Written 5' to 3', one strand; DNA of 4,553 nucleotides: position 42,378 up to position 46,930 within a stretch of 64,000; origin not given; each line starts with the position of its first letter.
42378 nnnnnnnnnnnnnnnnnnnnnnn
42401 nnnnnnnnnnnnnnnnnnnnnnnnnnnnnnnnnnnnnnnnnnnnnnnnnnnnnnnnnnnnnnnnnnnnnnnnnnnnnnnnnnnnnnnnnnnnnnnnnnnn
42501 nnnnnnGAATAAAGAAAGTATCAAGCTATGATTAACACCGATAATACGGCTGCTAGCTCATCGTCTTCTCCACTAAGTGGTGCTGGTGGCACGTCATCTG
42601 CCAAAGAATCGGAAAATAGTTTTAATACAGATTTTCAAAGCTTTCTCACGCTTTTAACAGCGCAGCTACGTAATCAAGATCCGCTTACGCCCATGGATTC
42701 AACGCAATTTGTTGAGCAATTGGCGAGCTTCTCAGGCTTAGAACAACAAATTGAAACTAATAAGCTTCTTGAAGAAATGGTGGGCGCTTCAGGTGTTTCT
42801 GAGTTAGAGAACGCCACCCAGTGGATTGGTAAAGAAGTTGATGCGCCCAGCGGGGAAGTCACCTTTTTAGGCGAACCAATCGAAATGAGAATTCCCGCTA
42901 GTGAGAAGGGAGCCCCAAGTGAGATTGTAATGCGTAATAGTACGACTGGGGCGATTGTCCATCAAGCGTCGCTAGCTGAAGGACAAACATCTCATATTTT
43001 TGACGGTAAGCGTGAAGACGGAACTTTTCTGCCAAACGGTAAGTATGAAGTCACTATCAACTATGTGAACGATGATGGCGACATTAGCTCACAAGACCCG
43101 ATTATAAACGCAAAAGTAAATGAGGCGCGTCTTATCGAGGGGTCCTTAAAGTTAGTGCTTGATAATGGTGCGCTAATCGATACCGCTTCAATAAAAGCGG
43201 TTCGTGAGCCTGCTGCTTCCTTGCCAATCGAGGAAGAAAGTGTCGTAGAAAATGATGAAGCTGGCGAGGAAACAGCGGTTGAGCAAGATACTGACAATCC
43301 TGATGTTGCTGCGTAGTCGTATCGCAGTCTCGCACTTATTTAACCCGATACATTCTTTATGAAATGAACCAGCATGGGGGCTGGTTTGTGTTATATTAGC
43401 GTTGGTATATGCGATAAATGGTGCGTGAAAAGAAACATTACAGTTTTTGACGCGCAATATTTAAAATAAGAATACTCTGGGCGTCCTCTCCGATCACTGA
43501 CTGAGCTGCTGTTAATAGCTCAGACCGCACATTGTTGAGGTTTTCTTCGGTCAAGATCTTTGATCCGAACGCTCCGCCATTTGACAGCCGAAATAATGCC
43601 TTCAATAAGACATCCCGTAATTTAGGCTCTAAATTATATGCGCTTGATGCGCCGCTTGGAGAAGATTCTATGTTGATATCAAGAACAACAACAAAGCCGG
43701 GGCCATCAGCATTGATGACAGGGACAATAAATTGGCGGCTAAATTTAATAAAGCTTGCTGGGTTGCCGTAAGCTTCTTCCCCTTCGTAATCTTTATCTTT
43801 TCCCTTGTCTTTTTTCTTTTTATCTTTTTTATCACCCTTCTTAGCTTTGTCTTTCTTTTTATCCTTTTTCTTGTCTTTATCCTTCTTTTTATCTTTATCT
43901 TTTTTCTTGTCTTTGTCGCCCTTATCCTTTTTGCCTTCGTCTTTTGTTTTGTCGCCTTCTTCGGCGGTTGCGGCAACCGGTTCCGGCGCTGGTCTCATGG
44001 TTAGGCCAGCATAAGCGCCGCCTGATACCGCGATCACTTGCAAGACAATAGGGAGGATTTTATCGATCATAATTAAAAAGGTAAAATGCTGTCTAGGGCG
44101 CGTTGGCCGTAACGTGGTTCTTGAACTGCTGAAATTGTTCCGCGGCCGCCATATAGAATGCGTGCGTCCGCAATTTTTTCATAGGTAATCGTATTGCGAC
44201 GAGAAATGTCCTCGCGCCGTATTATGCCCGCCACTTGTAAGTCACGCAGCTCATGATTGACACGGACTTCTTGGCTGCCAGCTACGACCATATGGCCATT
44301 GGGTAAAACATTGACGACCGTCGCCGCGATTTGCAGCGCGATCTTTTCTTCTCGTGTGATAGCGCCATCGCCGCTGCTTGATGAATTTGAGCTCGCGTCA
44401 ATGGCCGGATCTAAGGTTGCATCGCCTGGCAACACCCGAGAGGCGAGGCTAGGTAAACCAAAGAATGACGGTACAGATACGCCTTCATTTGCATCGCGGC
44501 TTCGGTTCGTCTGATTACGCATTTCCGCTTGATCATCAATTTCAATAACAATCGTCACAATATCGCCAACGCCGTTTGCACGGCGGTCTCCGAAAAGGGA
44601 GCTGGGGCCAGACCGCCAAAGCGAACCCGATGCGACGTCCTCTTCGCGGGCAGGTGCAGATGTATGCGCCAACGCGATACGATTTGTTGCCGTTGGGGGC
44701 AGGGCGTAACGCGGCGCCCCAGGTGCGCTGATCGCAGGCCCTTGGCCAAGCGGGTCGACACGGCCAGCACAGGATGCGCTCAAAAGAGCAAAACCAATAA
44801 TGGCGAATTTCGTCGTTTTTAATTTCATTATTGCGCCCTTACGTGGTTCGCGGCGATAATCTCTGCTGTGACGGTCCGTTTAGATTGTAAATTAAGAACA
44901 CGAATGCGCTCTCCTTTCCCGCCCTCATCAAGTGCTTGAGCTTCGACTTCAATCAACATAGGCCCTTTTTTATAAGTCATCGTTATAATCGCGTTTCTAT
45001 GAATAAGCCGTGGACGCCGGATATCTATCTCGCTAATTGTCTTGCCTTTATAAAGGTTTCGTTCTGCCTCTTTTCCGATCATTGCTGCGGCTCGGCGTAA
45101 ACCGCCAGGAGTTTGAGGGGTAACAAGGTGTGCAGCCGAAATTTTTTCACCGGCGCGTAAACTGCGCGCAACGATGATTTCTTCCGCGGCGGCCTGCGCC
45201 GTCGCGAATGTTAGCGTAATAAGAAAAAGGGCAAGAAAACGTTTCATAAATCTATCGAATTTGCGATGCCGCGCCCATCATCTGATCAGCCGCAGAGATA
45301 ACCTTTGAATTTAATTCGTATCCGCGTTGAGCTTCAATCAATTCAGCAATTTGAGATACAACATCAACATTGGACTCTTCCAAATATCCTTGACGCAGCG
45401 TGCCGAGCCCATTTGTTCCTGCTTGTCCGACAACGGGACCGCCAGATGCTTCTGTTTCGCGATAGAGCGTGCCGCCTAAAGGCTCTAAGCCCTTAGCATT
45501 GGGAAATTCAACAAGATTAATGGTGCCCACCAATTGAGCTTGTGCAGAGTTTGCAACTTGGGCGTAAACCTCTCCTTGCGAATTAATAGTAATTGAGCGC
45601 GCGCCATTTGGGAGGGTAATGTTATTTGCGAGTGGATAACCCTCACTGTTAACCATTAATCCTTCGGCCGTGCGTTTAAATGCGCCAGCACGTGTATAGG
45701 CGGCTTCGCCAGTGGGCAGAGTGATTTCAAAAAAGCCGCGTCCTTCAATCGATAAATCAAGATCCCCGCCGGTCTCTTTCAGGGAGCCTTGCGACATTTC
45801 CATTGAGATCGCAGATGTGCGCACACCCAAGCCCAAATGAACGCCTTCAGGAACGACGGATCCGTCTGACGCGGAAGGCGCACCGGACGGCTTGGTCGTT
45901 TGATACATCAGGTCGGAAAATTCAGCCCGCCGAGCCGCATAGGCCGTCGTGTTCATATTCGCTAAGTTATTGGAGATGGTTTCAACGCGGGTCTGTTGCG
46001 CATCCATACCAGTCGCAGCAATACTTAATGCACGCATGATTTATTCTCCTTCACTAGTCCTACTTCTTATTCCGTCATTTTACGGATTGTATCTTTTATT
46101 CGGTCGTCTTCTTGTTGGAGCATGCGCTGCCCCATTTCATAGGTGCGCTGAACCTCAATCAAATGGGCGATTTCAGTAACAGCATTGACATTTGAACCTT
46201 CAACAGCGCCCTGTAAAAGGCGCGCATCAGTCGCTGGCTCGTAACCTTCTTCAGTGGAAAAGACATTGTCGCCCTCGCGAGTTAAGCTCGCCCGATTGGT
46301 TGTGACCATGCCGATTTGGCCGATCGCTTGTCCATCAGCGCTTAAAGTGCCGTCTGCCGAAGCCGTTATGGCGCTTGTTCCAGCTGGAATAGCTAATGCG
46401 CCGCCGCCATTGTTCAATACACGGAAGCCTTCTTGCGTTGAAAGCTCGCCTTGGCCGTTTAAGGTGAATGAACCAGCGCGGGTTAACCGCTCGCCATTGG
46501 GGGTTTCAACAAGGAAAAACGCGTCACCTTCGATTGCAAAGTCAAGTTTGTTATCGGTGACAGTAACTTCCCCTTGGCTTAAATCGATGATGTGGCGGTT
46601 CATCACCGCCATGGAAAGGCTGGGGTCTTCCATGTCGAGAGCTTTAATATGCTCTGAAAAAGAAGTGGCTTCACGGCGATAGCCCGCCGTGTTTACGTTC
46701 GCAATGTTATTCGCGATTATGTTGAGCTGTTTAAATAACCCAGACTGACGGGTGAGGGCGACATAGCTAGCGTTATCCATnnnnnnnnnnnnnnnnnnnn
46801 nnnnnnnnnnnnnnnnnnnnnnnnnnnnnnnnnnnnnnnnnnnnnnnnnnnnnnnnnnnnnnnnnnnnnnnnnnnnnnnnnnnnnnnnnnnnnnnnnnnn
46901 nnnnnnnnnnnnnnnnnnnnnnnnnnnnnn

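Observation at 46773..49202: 809-aa periplasmic AMIN-like/TPR-like protein embedded by overlapping codons between motA and flgF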

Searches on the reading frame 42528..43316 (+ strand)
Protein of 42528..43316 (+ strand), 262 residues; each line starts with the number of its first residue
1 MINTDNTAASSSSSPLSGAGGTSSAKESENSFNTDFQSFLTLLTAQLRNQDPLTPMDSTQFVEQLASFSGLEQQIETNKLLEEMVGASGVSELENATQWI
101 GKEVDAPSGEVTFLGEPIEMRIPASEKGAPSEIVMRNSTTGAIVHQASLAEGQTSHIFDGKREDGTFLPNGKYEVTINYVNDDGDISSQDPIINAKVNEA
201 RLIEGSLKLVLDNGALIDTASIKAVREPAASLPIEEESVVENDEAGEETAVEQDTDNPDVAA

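Call 15: search_protein_families(library=pfam, proteins=[window:42528-43316:+], max_evalue=0.001)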
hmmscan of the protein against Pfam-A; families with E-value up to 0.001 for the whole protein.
window:42528-43316:+ (262 aa): 2 families
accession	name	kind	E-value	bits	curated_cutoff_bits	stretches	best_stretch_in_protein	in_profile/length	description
PF03963.19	FlgD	-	5.6e-22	78.2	27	1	12-82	4-74/75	Flagellar hook capping protein - N-terminal region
PF13860.13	FlgD_ig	-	8.3e-05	22.9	27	1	132-182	26-78/79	FlgD Ig-like domain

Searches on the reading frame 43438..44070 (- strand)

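Call 3: search_protein_families(library=pfam, proteins=[window:43438-44070:-], max_evalue=0.01)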
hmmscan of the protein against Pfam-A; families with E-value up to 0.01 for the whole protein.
window:43438-44070:- (210 aa): 1 family
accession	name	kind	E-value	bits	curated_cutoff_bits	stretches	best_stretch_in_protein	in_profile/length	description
PF11711.13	Tim54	-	0.0042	16.4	34.7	1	31-103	199-264/376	Inner membrane protein import complex subunit Tim54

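Call 4: search_protein_families(library=ncbifam, proteins=[window:43438-44070:-], max_evalue=0.01)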
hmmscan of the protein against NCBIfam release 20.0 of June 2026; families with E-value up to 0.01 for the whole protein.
window:43438-44070:- (210 aa): 2 families
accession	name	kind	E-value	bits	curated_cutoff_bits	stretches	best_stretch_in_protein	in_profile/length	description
NF033598.2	elast_bind_EbpS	equivalog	3.2e-06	26.3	300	1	3-94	306-392/498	elastin-binding protein EbpS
NF033636.1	acid_shock_Asr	equivalog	0.00036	21.3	50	1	12-87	12-90/119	acid resistance repetitive basic protein Asr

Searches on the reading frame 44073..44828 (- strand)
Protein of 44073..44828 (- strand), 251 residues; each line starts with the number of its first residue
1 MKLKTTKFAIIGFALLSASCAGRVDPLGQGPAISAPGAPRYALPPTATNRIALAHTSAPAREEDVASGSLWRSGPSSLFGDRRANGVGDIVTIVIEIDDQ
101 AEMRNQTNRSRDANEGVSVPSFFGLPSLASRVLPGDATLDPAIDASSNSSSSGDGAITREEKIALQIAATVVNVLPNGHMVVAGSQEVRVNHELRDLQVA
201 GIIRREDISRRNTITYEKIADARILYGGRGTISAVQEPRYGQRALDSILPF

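Call 3: search_protein_families(library=pfam, proteins=[window:44073-44828:-], max_evalue=0.01)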
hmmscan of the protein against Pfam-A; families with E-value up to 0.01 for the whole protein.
window:44073-44828:- (251 aa): 1 family
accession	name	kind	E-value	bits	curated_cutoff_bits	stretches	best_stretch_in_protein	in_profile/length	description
PF02107.21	FlgH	-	2.9e-56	190.2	27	1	66-250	3-172/172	Flagellar L-ring protein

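Call 4: search_protein_families(library=ncbifam, proteins=[window:44073-44828:-], max_evalue=0.01)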
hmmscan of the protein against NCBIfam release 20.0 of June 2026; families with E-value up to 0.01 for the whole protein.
window:44073-44828:- (251 aa): 13 families
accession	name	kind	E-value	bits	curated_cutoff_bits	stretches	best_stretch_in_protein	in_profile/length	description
NF001305.1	PRK00249.1-5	equivalog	8.4e-82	274.3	255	1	14-251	6-239/239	flagellar basal body L-ring protein FlgH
NF009429.1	PRK12788.1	equivalog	3.6e-54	183.6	380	1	12-251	8-231/231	flagellar basal body L-ring protein FlgH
NF001301.1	PRK00249.1-1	equivalog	1.6e-41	142.4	280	1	54-246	34-223/224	flagellar basal body L-ring protein FlgH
NF009336.0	PRK12696.1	equivalog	1.7e-39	135.8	303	1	48-251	28-238/238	flagellar basal body L-ring protein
NF001304.0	PRK00249.1-4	equivalog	1.3e-34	119.8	247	1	61-245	42-221/228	flagellar basal body L-ring protein FlgH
NF001303.0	PRK00249.1-3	equivalog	1.1e-33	116.7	288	1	61-251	45-238/238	flagellar basal body L-ring protein FlgH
NF009338.1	PRK12698.1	equivalog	4.2e-26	92.2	303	1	61-238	33-204/218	flagellar basal body L-ring protein FlgH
NF009072.1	PRK12407.1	equivalog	9.8e-25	87.5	323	1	62-234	40-202/220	flagellar basal body L-ring protein FlgH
NF009339.0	PRK12699.1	equivalog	1.3e-24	86.9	375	1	76-251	79-246/246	flagellar basal body L-ring protein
NF009337.1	PRK12697.1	equivalog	1.3e-22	80.3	380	1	57-251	28-215/215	flagellar basal body L-ring protein FlgH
NF009340.0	PRK12700.1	equivalog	7.1e-22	78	414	1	58-244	41-223/230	flagellar basal body L-ring protein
NF009341.0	PRK12701.1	equivalog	1.1e-21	77.7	480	1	62-236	45-214/230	flagellar basal body L-ring protein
NF001302.0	PRK00249.1-2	equivalog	3.5e-20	72.6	410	1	65-243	81-254/260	flagellar basal body L-ring protein FlgH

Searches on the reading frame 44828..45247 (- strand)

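Call 3: search_protein_families(library=pfam, proteins=[window:44828-45247:-], max_evalue=0.01)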
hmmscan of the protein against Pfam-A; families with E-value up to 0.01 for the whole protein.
window:44828-45247:- (139 aa): 2 families
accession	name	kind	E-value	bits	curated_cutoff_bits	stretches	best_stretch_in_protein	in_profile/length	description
PF13144.11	ChapFlgA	-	3.3e-22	79.2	23.8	1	25-137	5-121/122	Chaperone for flagella basal body P-ring formation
PF08666.17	SAF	-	2.2e-05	25.3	21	1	25-73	5-59/63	SAF domain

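Call 4: search_protein_families(library=ncbifam, proteins=[window:44828-45247:-], max_evalue=0.01)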
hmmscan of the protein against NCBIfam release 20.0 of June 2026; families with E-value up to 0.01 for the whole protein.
window:44828-45247:- (139 aa): 1 family
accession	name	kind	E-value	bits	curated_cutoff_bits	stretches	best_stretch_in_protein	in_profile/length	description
TIGR03170.1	flgA_cterm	equivalog_domain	7.8e-26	90.7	54.65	1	15-138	7-136/137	flagellar basal body P-ring formation chaperone FlgA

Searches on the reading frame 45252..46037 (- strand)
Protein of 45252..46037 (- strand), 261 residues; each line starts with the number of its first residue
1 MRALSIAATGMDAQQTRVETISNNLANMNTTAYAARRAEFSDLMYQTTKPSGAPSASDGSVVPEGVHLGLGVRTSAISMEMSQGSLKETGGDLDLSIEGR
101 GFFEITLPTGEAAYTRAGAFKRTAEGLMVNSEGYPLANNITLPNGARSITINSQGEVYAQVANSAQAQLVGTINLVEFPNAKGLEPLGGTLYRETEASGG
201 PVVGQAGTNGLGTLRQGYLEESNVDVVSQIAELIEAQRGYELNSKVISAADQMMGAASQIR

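Call 3: search_protein_families(library=pfam, proteins=[window:45252-46037:-], max_evalue=0.01)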
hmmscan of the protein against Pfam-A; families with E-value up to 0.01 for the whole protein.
window:45252-46037:- (261 aa): 3 families
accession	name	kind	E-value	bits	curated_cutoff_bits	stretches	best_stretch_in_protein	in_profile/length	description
PF22692.1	LlgE_F_G_D1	-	3.3e-24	85.3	27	1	97-159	2-64/64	Flagellar hook protein FlgE/F/G D1 domain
PF06429.18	Flg_bbr_C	-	3.8e-20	71.6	23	1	215-260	1-46/46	Flagellar basal body rod FlgEFG protein C-terminal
PF00460.25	Flg_bb_rod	-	9e-09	35.6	20.7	1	5-33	2-30/31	Flagella basal body rod protein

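Call 4: search_protein_families(library=ncbifam, proteins=[window:45252-46037:-], max_evalue=0.01)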
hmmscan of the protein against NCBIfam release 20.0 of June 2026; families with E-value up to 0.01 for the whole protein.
window:45252-46037:- (261 aa): 32 families (the best 25 are shown)
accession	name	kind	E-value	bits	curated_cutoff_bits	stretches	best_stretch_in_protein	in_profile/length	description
TIGR02488.1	flgG_G_neg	equivalog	4.3e-99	331.2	252.75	1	3-259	1-257/259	flagellar basal-body rod protein FlgG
NF009456.0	PRK12816.1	equivalog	9e-77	258.3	416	1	1-260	2-262/264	flagellar basal body rod protein FlgG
TIGR03506.1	FlgEFG_subfam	subfamily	5.9e-76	256.4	70.25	2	2-136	1-121/351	flagellar hook-basal body complex protein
NF009278.1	PRK12636.1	equivalog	6.9e-61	206.1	350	1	2-254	3-255/263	flagellar basal body rod protein FlgG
NF004241.1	PRK05682.1-5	equivalog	2.3e-55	188.5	469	2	1-134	2-133/446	flagellar hook protein FlgE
NF004238.1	PRK05682.1-1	equivalog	8.4e-53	180.1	400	2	148-257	302-410/414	flagellar hook protein FlgE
TIGR02490.1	flgF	equivalog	8.6e-49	166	178.5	1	6-241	3-218/218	flagellar basal-body rod protein FlgF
NF005286.1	PRK06803.1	equivalog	1.6e-46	159.2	467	2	147-256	289-397/402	flagellar hook protein FlgE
TIGR02489.1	flgE_epsilon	equivalog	9.7e-46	156.6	412.85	2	1-134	2-134/719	flagellar hook protein FlgE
NF004243.1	PRK05682.2-2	equivalog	2.4e-45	155.3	801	2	143-255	302-413/420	flagellar hook protein FlgE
NF004242.0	PRK05682.2-1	equivalog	1e-44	153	365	2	147-254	308-414/422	flagellar hook protein FlgE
NF004240.1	PRK05682.1-4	equivalog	1.5e-40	139.9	472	2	5-135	4-124/443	flagellar hook protein FlgE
NF009332.0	PRK12690.1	equivalog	2.1e-37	128.7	288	1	16-253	17-228/239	flagellar hook-basal body complex protein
NF009331.1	PRK12689.1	equivalog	2.2e-32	112.2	347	1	15-257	16-244/252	flagellar basal-body rod protein FlgF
NF009280.2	PRK12640.1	subfamily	2.9e-31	108.9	210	1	2-260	3-242/246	flagellar basal body rod protein FlgF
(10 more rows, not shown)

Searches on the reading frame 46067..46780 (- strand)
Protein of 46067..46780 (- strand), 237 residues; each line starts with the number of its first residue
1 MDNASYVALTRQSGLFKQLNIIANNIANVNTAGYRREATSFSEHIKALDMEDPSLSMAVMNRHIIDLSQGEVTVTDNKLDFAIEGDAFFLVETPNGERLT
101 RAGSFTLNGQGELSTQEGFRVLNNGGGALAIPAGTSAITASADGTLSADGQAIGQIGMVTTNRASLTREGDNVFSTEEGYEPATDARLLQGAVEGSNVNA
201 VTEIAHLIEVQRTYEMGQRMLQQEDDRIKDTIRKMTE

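Call 3: search_protein_families(library=pfam, proteins=[window:46067-46780:-], max_evalue=0.01)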
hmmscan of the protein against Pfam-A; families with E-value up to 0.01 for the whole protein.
window:46067-46780:- (237 aa): 3 families
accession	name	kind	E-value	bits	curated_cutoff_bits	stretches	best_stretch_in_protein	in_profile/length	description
PF06429.18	Flg_bbr_C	-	1.6e-15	56.8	23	1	190-232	2-44/46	Flagellar basal body rod FlgEFG protein C-terminal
PF22692.1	LlgE_F_G_D1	-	9.2e-15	55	27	1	82-148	1-64/64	Flagellar hook protein FlgE/F/G D1 domain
PF00460.25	Flg_bb_rod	-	1.8e-08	34.6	20.7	1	6-35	2-31/31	Flagella basal body rod protein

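Call 4: search_protein_families(library=ncbifam, proteins=[window:46067-46780:-], max_evalue=0.01)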
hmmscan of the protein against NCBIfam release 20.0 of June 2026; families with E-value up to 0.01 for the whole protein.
window:46067-46780:- (237 aa): 32 families (the best 25 are shown)
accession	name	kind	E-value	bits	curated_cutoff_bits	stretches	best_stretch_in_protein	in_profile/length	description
NF009332.0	PRK12690.1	equivalog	1.1e-94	316.2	288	1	1-236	1-237/239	flagellar hook-basal body complex protein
TIGR02490.1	flgF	equivalog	9.7e-58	195.3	178.5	1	6-215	2-218/218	flagellar basal-body rod protein FlgF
NF009331.1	PRK12689.1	equivalog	2.8e-54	183.9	347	1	1-236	1-249/252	flagellar basal-body rod protein FlgF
NF009282.1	PRK12642.1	equivalog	1.2e-53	181.9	242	1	1-235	1-237/239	flagellar basal-body rod protein FlgF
TIGR03506.1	FlgEFG_subfam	subfamily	8.1e-53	180.4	70.25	2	4-121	2-121/351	flagellar hook-basal body complex protein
NF009280.2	PRK12640.1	subfamily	1.6e-45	155.7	210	1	1-228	1-236/246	flagellar basal body rod protein FlgF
TIGR02488.1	flgG_G_neg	equivalog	8.7e-34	117.2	252.75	2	67-229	79-253/259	flagellar basal-body rod protein FlgG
NF009278.1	PRK12636.1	equivalog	8.9e-26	91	350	1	17-228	17-255/263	flagellar basal body rod protein FlgG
NF004243.1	PRK05682.2-2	equivalog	2.8e-24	85.9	801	1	18-123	20-126/420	flagellar hook protein FlgE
NF004238.1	PRK05682.1-1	equivalog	4.3e-23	82.3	400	2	17-121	15-121/414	flagellar hook protein FlgE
NF009456.0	PRK12816.1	equivalog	9.8e-23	81.1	416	2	68-227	82-255/264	flagellar basal body rod protein FlgG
NF005286.1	PRK06803.1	equivalog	1.2e-17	64.1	467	1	8-122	6-117/402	flagellar hook protein FlgE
NF004241.1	PRK05682.1-5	equivalog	4.7e-17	62.2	469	1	6-122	6-136/446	flagellar hook protein FlgE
NF004242.0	PRK05682.2-1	equivalog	5.4e-17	61.7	365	1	8-119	13-125/422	flagellar hook protein FlgE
NF009281.1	PRK12641.1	equivalog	8.1e-16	58.2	260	1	1-226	1-239/252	flagellar basal-body rod protein FlgF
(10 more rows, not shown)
